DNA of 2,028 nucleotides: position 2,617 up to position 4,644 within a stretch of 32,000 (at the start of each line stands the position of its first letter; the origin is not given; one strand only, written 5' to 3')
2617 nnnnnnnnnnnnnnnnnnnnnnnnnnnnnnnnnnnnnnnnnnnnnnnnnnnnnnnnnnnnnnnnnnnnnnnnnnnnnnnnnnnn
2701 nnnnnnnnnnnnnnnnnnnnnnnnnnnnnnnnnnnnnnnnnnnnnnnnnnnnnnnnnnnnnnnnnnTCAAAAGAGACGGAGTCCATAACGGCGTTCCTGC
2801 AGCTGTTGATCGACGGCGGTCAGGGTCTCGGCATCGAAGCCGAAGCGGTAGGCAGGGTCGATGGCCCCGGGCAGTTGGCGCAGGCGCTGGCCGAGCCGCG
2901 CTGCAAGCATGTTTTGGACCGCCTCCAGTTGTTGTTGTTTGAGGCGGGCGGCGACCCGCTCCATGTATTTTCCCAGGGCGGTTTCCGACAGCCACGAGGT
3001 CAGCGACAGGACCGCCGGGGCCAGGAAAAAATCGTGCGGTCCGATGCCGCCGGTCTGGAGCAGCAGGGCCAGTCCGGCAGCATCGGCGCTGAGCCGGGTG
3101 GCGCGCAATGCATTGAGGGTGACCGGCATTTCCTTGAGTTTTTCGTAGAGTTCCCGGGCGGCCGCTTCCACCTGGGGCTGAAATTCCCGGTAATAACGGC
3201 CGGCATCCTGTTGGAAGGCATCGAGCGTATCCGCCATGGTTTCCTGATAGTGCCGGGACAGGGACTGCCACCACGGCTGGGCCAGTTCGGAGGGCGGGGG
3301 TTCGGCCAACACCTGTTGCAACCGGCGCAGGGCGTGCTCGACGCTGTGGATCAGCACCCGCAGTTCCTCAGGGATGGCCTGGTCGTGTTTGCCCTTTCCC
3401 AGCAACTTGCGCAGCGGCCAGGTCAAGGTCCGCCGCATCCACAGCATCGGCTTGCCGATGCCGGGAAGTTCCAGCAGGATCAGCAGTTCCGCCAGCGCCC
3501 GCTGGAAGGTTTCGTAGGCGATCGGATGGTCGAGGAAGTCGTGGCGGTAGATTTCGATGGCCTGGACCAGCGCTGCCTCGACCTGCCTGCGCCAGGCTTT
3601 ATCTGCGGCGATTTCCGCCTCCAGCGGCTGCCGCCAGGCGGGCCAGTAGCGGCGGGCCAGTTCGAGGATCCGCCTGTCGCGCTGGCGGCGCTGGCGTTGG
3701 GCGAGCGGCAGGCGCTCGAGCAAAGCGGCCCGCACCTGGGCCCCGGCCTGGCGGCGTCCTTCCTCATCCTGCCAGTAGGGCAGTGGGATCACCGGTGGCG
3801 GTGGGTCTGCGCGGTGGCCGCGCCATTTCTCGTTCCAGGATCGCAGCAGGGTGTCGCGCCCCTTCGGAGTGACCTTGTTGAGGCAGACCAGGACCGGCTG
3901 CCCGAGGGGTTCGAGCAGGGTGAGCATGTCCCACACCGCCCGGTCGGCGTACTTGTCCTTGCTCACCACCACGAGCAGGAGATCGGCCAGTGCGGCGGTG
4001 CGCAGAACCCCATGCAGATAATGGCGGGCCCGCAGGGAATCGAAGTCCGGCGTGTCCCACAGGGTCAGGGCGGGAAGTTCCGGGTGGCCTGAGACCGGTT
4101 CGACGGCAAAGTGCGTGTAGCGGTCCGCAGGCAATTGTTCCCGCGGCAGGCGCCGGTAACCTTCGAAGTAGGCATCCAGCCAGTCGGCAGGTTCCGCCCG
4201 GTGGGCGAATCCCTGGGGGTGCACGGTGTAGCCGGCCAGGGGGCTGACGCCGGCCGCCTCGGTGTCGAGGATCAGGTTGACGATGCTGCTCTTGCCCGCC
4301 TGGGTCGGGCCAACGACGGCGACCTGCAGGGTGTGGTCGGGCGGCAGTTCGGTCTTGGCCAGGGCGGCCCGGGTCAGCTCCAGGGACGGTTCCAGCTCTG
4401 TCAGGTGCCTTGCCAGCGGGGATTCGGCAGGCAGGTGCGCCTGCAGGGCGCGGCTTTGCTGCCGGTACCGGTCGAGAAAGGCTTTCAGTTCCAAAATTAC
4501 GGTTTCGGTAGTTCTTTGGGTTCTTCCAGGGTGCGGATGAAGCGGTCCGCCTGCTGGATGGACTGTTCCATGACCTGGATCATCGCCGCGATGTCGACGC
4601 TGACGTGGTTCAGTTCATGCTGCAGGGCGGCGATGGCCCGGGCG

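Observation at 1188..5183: Uncharacterised three-gene operon: DUF2959-like helical protein plus two paralogous dynamin-like-architecture GTPases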

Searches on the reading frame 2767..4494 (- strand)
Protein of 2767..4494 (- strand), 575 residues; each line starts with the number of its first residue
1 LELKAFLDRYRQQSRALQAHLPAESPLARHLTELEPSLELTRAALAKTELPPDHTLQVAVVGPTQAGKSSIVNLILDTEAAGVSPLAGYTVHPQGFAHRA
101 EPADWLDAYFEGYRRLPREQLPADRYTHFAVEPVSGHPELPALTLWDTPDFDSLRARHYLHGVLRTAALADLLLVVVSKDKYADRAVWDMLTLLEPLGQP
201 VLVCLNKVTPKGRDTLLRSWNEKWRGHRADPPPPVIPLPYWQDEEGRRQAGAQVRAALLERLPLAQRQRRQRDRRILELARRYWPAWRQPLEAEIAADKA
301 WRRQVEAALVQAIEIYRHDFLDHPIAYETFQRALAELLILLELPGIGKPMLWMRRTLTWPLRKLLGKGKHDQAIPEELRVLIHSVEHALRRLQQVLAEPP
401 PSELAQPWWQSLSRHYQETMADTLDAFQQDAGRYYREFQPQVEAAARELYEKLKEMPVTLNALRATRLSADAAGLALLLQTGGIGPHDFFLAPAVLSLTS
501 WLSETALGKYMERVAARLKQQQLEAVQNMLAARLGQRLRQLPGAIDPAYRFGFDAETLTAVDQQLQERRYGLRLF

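Call 3: search_protein_families(library=pfam, proteins=[window:2767-4494:-], max_evalue=0.1)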
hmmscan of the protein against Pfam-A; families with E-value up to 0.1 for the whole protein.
window:2767-4494:- (575 aa): 4 families
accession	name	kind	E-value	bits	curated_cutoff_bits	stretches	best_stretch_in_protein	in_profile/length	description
PF01926.29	MMR_HSR1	-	8.4e-09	36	21.9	1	57-207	1-113/113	50S ribosome-binding GTPase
PF00350.29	Dynamin_N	-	0.00033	21.1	27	1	58-84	1-27/168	Dynamin family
PF03193.22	RsgA_GTPase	-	0.029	14.6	30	0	58-80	109-131/174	RsgA GTPase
PF00009.33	GTP_EFTU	-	0.048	13.7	26.5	0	158-208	81-131/188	Elongation factor Tu GTP binding domain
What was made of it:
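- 3781..4329 (-): G domain of GTPase A (about residues 56-238). MMR_HSR1 match over residues 57-207 (call 3).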

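Call 4: search_protein_families(library=ncbifam, proteins=[window:2767-4494:-], max_evalue=0.1)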
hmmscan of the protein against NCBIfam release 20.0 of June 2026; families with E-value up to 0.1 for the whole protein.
window:2767-4494:- (575 aa): 14 families
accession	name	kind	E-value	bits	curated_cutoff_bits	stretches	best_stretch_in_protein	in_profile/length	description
TIGR03594.1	GTPase_EngA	equivalog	1.8e-07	30.5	306.7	1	52-91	172-211/432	ribosome biogenesis GTPase Der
TIGR00436.1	era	equivalog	3.7e-05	23.2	116.25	1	57-91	2-36/270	GTPase Era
NF003661.0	PRK05291.1-3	equivalog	6.1e-05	22.5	380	1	54-90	215-251/448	tRNA uridine-5-carboxymethylaminomethyl(34) synthesis GTPase MnmE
TIGR03918.1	GTP_HydF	equivalog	7.5e-05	21.7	325.55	1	55-93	7-45/392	[FeFe] hydrogenase H-cluster maturation GTPase HydF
TIGR03598.1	GTPase_YsxC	equivalog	0.00015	21.5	124.45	1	41-90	4-54/186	ribosome biogenesis GTP-binding protein YihA/YsxC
NF000908.1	PRK00089.1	equivalog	0.00031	20.1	237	1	57-88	5-36/291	GTPase Era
TIGR00450.1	mnmE_trmE_thdF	equivalog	0.00037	19.7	252.6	1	54-90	208-244/446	tRNA uridine-5-carboxymethylaminomethyl(34) synthesis GTPase MnmE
NF007071.0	PRK09518.1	equivalog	0.0013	17.3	953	1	53-131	442-520/706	bifunctional cytidylate kinase/GTPase Der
TIGR00231.1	small_GTP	domain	0.0054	16.5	42.5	1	55-212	3-126/164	GTP-binding protein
TIGR03156.1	GTP_HflX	equivalog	0.013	14.4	216.75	1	33-79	172-213/351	GTPase HflX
NF002828.0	PRK03003.1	equivalog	0.039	12.5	631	0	56-93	214-251/477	ribosome biogenesis GTPase Der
TIGR00455.1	apsK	equivalog_domain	0.044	13.5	138.7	1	251-317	54-122/184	adenylyl-sulfate kinase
NF009379.0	PRK12740.1-3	equivalog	0.051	12.1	513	0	57-79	10-32/674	elongation factor G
NF049994.1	slr1306_fam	domain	0.085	11.4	490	0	23-78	82-131/470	slr1306 family protein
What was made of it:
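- On Era/Der/HSR1 ribosome-associated GTPases: The best hit is 30.5 bits against a cut-off of 306.7 for Der, and the hits cover the P-loop only (call 4).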

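Call 6: search_protein_families(library=padloc, proteins=[window:2767-4494:-], max_evalue=0.1)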
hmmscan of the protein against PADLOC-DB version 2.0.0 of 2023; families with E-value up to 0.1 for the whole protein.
window:2767-4494:- (575 aa): 3 families
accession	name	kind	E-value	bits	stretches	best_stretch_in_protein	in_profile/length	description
PDLC03839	LeoA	-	6.9e-06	23.4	1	53-77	55-79/559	-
PDLC04135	mad3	-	0.0094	13.5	1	46-76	14-43/374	mads_3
PDLC03841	LeoBC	-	0.024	11.8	0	42-75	64-97/601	-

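Call 7: search_solved_structures(query=window:2767-4494:-, max_evalue=1)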
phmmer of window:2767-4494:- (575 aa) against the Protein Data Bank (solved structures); distinct sequences matched with E-value up to 1: 12.
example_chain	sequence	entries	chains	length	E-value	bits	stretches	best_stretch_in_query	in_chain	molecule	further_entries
1mky_A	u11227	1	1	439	0.0093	18.1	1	54-131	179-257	Probable GTP-binding protein engA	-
7am2_BU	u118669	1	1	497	0.016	17.3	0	52-77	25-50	GTPase Der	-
3r9w_A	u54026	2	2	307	0.17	14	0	58-90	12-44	GTPase Era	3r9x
3iev_A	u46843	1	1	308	0.17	14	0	58-90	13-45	GTP-binding protein era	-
7c1o_A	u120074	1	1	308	0.18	13.9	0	58-90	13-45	GTPase Era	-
1aep_A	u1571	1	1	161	0.27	13.3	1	374-462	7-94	APOLIPOPHORIN III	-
3pqc_A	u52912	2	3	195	0.3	13.2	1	38-91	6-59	Probable GTP-binding protein engB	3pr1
1ls4_A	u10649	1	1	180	0.32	13.1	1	374-462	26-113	Apolipophorin-III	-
7aoi_XL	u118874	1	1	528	0.35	12.9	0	53-78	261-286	GTP-binding protein, putative,mt-EngA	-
6yxx_EA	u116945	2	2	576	0.45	12.6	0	53-78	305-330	mt-EngA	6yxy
5ucv_A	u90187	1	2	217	0.46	12.6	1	52-117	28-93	Probable GTP-binding protein EngB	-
2gj8_A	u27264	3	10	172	0.65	12.1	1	54-90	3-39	tRNA modification GTPase trmE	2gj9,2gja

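Call 9: find_homologous_proteins(query=window:2767-4494:-)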
Query window:2767-4494:- (575 aa): 1209 proteins with E <= 0.001 among 8000 candidates; the best 120 are listed.
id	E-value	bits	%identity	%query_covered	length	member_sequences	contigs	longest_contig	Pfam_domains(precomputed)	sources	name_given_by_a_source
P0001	0.0e+0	1191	93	100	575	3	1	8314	PF01926.30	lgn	-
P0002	3.4e-222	758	62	100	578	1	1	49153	PF01926.30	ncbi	-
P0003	1.8e-220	752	62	100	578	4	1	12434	PF01926.30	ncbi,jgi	-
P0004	7.4e-219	747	61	100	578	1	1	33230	PF01926.30,PF00350.30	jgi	-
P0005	9.7e-216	736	61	100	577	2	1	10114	PF01926.30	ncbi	-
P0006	1.2e-196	673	56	100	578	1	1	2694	PF01926.30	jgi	-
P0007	5.0e-193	661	55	100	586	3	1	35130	PF01926.30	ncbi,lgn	ncbi:MAG: hypothetical protein Kow0060_15450 [Methylohalobius crimeensis]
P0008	5.8e-193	661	57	100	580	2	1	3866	PF01926.30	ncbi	-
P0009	2.9e-188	646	54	100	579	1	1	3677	PF01926.30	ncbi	-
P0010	7.4e-185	634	54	100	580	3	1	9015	PF01926.30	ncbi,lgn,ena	-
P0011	2.3e-184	633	54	100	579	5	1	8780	PF01926.30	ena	-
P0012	4.1e-183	628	53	100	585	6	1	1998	PF01926.30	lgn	-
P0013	1.4e-182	627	55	97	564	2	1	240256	PF01926.30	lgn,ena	-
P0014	4.4e-174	599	52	99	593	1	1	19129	PF01926.30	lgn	-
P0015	6.5e-173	595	52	99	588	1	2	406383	PF01926.30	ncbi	-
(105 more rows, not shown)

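Call 13: find_related_loci(query=A1, collection=genome_contigs, flank=6000)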
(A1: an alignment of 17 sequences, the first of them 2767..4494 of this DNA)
Query A1 (575 aa) in genome_contigs; peptide patterns used: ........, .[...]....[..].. (x = any residue, [..] = any of these).
600 stretches matched a pattern (row limit reached: there are more); 342 encode a relative of the query (tblastn E <= 1e-3); the best 80 are kept; 80 distinct loci.
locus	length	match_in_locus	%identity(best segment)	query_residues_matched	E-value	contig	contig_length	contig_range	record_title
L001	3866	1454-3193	56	1-575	6e-180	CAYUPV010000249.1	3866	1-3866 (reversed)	MAG TPA_asm: uncultured Methylococcales bacterium isolate binchicken_co172_201 genome assembly, contig: NODE_25231_lengt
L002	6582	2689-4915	54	1-575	8e-164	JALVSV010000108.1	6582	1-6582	MAG: Methylothermaceae bacterium isolate A3_metabat2_scaf2bin.379 A3_NODE_15199_length_6582_cov_1.782959, whole genome s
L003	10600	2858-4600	49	6-575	1e-160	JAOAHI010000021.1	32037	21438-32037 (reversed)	MAG: Methylohalobius sp. isolate SKW56 NODE_21_length_32037_cov_3.242240, whole genome shotgun sequence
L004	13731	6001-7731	47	1-575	5e-151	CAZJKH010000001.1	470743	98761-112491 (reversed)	MAG TPA_asm: uncultured Methylococcales bacterium isolate binchicken_co30_101 genome assembly, contig: NODE_11_length_47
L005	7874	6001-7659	44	37-575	1e-139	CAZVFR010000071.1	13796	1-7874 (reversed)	MAG TPA_asm: uncultured Methylococcaceae bacterium isolate binchicken_co182_174 genome assembly, contig: NODE_1389_lengt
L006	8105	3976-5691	46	6-561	1e-137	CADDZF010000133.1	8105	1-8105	Methylococcaceae bacterium isolate 16 genome assembly, contig: NODE_6844_length_8105_cov_4.519679, whole genome shotgun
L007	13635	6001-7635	42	38-575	6e-136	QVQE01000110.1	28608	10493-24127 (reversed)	MAG: Methylococcales bacterium isolate AMbin140 contig03749, whole genome shotgun sequence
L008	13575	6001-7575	44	55-575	8e-133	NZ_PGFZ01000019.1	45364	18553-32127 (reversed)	Methylovulum psychrotolerans strain Sph1 AADEFJLK_19, whole genome shotgun sequence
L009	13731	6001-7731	43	5-565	2e-132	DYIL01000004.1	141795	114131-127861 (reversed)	MAG TPA_asm: Methyloversatilis universalis isolate TT109_59_23 Afr_mines_TT109_41_length_141795_cov_9_526139, whole geno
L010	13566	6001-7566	45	56-575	1e-131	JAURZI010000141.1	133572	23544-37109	MAG: Methylovulum sp. isolate E6_concoct.bin.140_sub E6_k141_274938, whole genome shotgun sequence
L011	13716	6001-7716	47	6-565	6e-131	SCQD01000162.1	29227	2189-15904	MAG: Methylococcaceae bacterium isolate DP16D_bin.30 DP16D_bin.30-54266, whole genome shotgun sequence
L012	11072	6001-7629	43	38-575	5e-131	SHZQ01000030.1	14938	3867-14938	MAG: Methyloglobulus sp. isolate Baikal-deep-G142 BA1250-20M-C407, whole genome shotgun sequence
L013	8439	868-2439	44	56-575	2e-130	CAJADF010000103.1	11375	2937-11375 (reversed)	MAG: uncultured Methylococcaceae bacterium isolate A-3_bin-273 genome assembly, contig: bin-273:103/134, whole genome sh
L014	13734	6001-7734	43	5-565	3e-130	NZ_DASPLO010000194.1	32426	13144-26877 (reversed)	MAG: Methylocaldum sp. isolate SMAG_U12066 k141_17249, whole genome shotgun sequence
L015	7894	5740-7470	40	6-575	7e-130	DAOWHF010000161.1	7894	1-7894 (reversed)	MAG TPA_asm: Methylomarinum sp. isolate CSMAG_2010 CSMAG_2010_k141_2535811_length_7894_cov_16.8831, whole genome shotgun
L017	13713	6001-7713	42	9-575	1e-129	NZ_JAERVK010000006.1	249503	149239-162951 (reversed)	Candidatus Methylomicrobium oryzae strain RS1 NODE_6_length_249503_cov_112.094204, whole genome shotgun sequence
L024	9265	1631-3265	43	38-575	2e-128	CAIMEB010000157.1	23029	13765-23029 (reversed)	MAG: uncultured Methylococcaceae bacterium isolate VK_bin-0278 genome assembly, contig: bin-0278:157/294, whole genome s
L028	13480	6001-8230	39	6-575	6e-128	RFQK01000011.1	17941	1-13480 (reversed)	MAG: Methylococcaceae bacterium isolate WB4_1_0904 contig_100_10, whole genome shotgun sequence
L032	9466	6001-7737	41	1-575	3e-127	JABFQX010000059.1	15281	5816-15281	MAG: Methyloglobulus sp. isolate P-RSF-IL-05 seq_1371, whole genome shotgun sequence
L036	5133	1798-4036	41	6-575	1e-127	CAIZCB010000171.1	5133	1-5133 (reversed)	MAG: uncultured proteobacterium isolate E14_bin-0077 genome assembly, contig: bin-0077:171/525, whole genome shotgun seq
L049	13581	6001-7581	43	52-575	2e-124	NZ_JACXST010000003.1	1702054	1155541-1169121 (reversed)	Methylomonas fluvii strain EbB scaffold3, whole genome shotgun sequence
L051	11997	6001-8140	43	13-575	2e-124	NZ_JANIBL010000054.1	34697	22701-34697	Methylomonas rosea strain WSC-7 WSC7.00054, whole genome shotgun sequence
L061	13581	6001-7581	43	52-575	5e-123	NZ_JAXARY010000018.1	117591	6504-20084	Methylomonas defluvii strain OY6 NODE_18_length_117591_cov_116.012837, whole genome shotgun sequence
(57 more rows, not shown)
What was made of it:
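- The best 80 of 342 genome hits are all Methylococcales and cover many genera (call 13).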

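Call 21: search_protein_families(library=pfam, proteins=[L010:5194-5652:-, L024:861-1169:+, L032:4148-4723:+, L061:2693-4075:+, L049:4224-4565:-, L061:556-1566:+, L028:1789-2847:+, L051:3-605:-, L017:5587-5940:+], max_evalue=0.01)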
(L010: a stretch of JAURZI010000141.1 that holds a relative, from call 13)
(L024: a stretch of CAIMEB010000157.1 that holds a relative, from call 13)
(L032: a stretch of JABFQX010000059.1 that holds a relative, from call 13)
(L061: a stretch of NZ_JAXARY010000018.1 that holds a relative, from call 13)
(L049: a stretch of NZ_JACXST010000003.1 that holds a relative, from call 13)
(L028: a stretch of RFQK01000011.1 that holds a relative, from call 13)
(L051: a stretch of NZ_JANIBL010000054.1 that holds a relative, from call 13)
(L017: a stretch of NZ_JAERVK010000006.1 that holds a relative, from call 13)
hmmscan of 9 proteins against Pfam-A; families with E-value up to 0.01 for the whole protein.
L010:5194-5652:- (153 aa): 0 families

L024:861-1169:+ (103 aa): 0 families

L032:4148-4723:+ (192 aa): 1 family
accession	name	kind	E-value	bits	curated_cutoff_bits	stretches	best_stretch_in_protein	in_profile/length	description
PF00696.33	AA_kinase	-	7.4e-16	59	24.9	1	5-149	2-176/234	Amino acid kinase family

L061:2693-4075:+ (461 aa): 2 families
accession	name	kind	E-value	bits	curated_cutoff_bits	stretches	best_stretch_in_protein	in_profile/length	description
PF00425.24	Chorismate_bind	-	3.9e-94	315.4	27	1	195-448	2-257/257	chorismate binding enzyme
PF04715.19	Anth_synt_I_N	-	1.9e-27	96.7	23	1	23-152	7-138/140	Anthranilate synthase component I, N terminal region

L049:4224-4565:- (114 aa): 0 families

L061:556-1566:+ (337 aa): 4 families
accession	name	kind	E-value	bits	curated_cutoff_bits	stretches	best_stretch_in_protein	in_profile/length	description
PF02655.19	ATP-grasp_3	-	1.9e-30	106.5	23.2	1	130-298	1-160/160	ATP-grasp domain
PF18301.6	preATP-grasp_3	-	4.7e-11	43.1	26.3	1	51-126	2-75/76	pre ATP-grasp 3 domain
PF15632.11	ATPgrasp_Ter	-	0.0047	17.1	29.1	0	200-321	5-111/131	ATP-grasp in the biosynthetic pathway with Ter operon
PF14397.11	ATPgrasp_ST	-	0.0053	16.4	31.4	0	258-308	220-269/278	Sugar-transfer associated ATP-grasp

L028:1789-2847:+ (353 aa): 1 family
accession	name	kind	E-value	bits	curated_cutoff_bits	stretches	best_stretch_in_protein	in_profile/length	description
PF01968.24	Hydantoinase_A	-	2.4e-16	60.3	22.9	1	64-317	3-268/291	Hydantoinase/oxoprolinase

L051:3-605:- (201 aa): 1 family
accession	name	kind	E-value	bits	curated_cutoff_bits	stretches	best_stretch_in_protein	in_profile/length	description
PF00977.27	His_biosynth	-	4.6e-06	26.7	23.6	1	17-150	1-133/228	Histidine biosynthesis protein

L017:5587-5940:+ (118 aa): 0 families

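Call 24: predict_structure(alignment_id=A2)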
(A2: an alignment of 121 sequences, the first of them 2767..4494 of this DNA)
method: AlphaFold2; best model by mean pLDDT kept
length: 575 residues; sequences in the alignment: 121
mean_pLDDT: 88.1   pTM: 0.83
mean pLDDT of the five models: 88.1, 87.4, 87.3, 86.4, 86.0
residues with pLDDT >= 90: 427; 70-90: 60; 50-70: 54; < 50: 34
segments of 3 or more residues with pLDDT < 50: 358-370, 472-484, 573-575
pLDDT, mean of each block of 10 residues (from residue 1): 91 96 97 97 97 96 93 96 68 96 96 96 94 96 96 81 97 96 94 97 95 95 97 95 93 97 96 95 97 98 98 97 83 85 58 53 47 82 98 97 96 97 97 95 93 87 65 46 49 59 75 94 98 97 94 95 81 46
secondary structure, 60 per line:
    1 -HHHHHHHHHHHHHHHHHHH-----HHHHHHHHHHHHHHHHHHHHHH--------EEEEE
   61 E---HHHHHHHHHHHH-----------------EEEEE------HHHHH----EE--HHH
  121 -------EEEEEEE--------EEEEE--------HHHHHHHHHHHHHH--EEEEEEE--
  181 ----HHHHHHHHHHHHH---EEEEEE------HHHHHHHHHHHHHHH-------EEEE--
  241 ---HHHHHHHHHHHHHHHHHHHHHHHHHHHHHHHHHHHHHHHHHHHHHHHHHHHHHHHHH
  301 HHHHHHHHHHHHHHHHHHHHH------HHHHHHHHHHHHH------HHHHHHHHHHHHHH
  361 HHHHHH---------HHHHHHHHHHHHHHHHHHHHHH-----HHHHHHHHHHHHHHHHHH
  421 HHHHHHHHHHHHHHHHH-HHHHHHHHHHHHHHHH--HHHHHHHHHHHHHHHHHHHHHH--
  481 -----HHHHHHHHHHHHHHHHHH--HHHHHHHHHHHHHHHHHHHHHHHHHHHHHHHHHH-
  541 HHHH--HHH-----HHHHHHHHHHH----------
elements in order: H2-20 H26-47 E56-61 H65-76 E94-98 H105-109 E128-134 E143-147 H156-169 E172-178 H185-197 E201-206 H213-227 E235-238 H244-321 H328-340 H347-366 H376-397 H403-437 H439-454 H457-478 H486-503 H506-539 H541-544 H555-565
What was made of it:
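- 2767..4494 (-): GTPase A (575 aa, TTG start): a dynamin-like protein with N-terminal helices, a G domain, a long helical neck/trunk and a conserved hydrophobic tip. AF2 model with pLDDT 88.1 and pTM 0.83 (call 24).
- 3781..4329 (-): Strand/helix pattern in the model (call 24).
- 4036..4056 (-): Non-canonical G3/switch II of A: D147-T-P-D150-F-D-S, with Asp where DxxG has Gly. The motif follows strand E143-147 (call 24).
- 2971..3054 (-): Conserved hydrophobic/Gly-rich tip segment of A (residues 481-508, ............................). It is a candidate membrane-binding tip, together with residues 333-352. Low-pLDDT loops at 358-370 and 472-484 flank the segment (call 24).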

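Call 27: fold_search(model_id=the predicted structure, library=pdb)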
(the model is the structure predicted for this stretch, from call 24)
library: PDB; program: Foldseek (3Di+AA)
matches with E <= 10: 652; with E <= 0.001: 35
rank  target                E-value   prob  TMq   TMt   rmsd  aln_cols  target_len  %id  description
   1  8t1h_A                6.8e-07  1.00  0.24  0.24  23.4       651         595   13  Cryo-EM structure of a full-length, native Drp1 dimer (released 2024-02-21)
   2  5owv_C                1.4e-06  1.00  0.40  0.39  13.9       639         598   13  An oligomerised bacterial dynamin pair provides a mechanism for the long-range sensing and tethering of membranes (released 2018-09-05)
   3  5oxf_C                2.1e-06  1.00  0.38  0.37  15.0       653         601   12  An oligomerised bacterial dynamin pair provides a mechanism for the long range sensing and tethering of membranes (released 2018-09-05)
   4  6fgz                  2.3e-06  1.00  0.18  0.19  31.0       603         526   15  Cyanidioschyzon merolae Dnm1 (CmDnm1) (released 2018-08-15)
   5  4whj_A                2.6e-06  1.00  0.24  0.24  20.8       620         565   14  Myxovirus Resistance Protein 2 (MxB) (released 2014-10-29)
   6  6j72                  6.3e-06  1.00  0.28  0.28  35.3       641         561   13  Crystal structure of IniA from Mycobacterium smegmatis with GTP bound (released 2019-09-11)
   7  4bej_B                7.5e-06  1.00  0.23  0.24  21.6       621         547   14  Nucleotide-free Dynamin 1-like protein (DNM1L, DRP1, DLP1) (released 2013-04-24)
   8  4bej_C                8.2e-06  1.00  0.20  0.21  22.2       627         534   13  Nucleotide-free Dynamin 1-like protein (DNM1L, DRP1, DLP1) (released 2013-04-24)
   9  5a3f_A                8.6e-06  1.00  0.24  0.21  18.4       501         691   13  Crystal structure of the dynamin tetramer (released 2015-08-26)
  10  2j68                  1.0e-05  1.00  0.22  0.19  32.4       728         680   12  Bacterial dynamin-like protein BDLP, GDP bound (released 2006-12-04)
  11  8v8t_A                1.2e-05  1.00  0.20  0.19  20.4       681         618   14  Asymmetrical subunit from a Drp1 lattice on PA nanotubes (released 2025-04-16)
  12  6j73_B                1.3e-05  1.00  0.27  0.29  34.7       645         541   14  Crystal structure of IniA from Mycobacterium smegmatis (released 2019-09-11)
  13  7ax3_A                2.1e-05  1.00  0.24  0.23  21.1       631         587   12  CryoEM structure of the super-constricted two-start dynamin 1 filament (released 2021-11-10)
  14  8sxz_c                2.3e-05  1.00  0.21  0.18  19.9       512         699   12  Cryo-EM of the GDP-bound human dynamin polymer assembled on the membrane in the super constricted state (released 2024-05-01)
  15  2j69_A                2.8e-05  1.00  0.27  0.23  35.7       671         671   13  Bacterial dynamin-like protein BDLP (released 2006-12-04)
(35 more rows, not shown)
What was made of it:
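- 2767..4494 (-): Foldseek against the PDB finds Drp1, 5owv_C (TM 0.40), MxB, IniA and BDLP (call 27).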

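Call 57: search_protein_families(library=phrogs, proteins=[window:2767-4494:-], max_evalue=0.01)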
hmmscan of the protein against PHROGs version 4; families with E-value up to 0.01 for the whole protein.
window:2767-4494:- (575 aa): 0 families

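Call 68: search_solved_structures(query=A2, max_evalue=0.01)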
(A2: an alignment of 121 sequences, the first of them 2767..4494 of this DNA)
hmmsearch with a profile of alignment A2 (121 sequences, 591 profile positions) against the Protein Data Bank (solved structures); distinct sequences matched with E-value up to 0.01: 35.
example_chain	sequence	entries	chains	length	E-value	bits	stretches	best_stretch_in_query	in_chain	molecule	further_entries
7am2_BU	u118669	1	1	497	9.1e-08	34.5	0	40-87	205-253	GTPase Der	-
1mky_A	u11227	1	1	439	3.3e-06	29.3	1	60-100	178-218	Probable GTP-binding protein engA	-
7aoi_XL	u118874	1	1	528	1.5e-05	27.2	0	56-86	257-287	GTP-binding protein, putative,mt-EngA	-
9bs0_W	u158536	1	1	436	1.8e-05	26.9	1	56-101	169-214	GTPase Der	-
6yxx_EA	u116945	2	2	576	2e-05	26.8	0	56-86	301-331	mt-EngA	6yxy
4dcs_A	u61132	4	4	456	2e-05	26.7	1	56-100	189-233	GTP-BINDING PROTEIN ENGA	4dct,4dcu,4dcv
6xrs_A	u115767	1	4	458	2.4e-05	26.5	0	56-97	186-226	GTPase Der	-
2hjg_A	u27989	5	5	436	2.5e-05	26.4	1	56-100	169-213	GTP-binding protein engA | GTPase Der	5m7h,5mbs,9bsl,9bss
5ucv_A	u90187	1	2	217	3.1e-05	26.1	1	45-108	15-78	Probable GTP-binding protein EngB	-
5dn8_A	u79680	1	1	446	8.5e-05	24.7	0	58-90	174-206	GTPase Der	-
3iev_A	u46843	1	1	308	0.00014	23.9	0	62-97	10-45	GTP-binding protein era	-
7c1o_A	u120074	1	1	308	0.00015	23.9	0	62-97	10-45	GTPase Era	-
3r9w_A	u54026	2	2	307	0.00015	23.9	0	62-97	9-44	GTPase Era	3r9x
6ha8_V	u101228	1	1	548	0.00057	21.9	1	43-91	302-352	Nucleotide-binding protein ExpZ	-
5owv_A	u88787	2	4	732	0.0021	20.1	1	11-93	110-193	GTP-binding protein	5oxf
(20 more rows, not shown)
